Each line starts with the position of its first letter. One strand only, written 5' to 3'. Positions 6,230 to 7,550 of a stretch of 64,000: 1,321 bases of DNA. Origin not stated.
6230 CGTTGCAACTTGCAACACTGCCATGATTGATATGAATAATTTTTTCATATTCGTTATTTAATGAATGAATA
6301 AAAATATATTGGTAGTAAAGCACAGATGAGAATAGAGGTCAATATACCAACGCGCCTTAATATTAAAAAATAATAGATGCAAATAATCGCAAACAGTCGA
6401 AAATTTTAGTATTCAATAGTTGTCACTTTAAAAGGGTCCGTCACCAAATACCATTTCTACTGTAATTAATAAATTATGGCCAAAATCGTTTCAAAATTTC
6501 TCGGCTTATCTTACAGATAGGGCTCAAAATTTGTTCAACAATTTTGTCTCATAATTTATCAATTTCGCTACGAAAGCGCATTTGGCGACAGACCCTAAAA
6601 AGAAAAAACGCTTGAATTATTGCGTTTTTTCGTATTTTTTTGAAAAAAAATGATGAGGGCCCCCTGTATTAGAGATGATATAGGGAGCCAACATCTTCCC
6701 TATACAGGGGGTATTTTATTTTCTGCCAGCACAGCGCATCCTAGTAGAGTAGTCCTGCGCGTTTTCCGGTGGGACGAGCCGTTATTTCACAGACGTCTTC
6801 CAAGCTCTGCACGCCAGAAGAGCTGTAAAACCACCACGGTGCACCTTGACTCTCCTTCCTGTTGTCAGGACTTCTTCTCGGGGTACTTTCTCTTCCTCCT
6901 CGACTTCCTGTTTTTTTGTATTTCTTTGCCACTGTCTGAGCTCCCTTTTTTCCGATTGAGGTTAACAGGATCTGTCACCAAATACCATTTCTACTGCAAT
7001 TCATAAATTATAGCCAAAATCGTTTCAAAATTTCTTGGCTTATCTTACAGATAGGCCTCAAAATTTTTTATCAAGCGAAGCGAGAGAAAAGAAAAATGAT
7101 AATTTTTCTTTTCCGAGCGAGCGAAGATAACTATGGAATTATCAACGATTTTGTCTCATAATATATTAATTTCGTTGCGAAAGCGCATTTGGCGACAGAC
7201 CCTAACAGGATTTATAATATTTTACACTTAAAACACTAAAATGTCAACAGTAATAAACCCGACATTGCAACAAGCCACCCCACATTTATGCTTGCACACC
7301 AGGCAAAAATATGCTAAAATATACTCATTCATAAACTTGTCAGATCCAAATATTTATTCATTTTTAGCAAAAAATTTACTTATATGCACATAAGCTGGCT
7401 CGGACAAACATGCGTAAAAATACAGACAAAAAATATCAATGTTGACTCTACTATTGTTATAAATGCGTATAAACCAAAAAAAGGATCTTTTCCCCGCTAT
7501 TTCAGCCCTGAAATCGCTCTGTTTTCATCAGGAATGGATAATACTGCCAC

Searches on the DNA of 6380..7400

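Call 82: search_rna_families(source=window, start=6380, end=7400, threshold=evalue, max_evalue=1)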
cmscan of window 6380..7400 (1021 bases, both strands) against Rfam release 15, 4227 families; matches with E-value up to 1: 4.
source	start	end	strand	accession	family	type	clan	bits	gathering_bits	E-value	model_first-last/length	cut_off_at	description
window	6433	6596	-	RF04205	MIR2606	Gene; miRNA;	-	23.3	139.7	0.93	1-165/165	no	MIR2606 microRNA precursor family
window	7058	7154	+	RF01742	lactis-plasmid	Gene; sRNA;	-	22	70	0.87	1-106/106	no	lactis-plasmid RNA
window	7020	7078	+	RF02260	MAT2A_A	Cis-reg;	-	21.1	40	0.069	1-65/65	no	MAT2A 3'UTR stem loop A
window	7004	7114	-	RF03119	dCoV-5UTR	Cis-reg;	CL00116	16.3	102.9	0.9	7-218/294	no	Deltacoronavirus 5'UTR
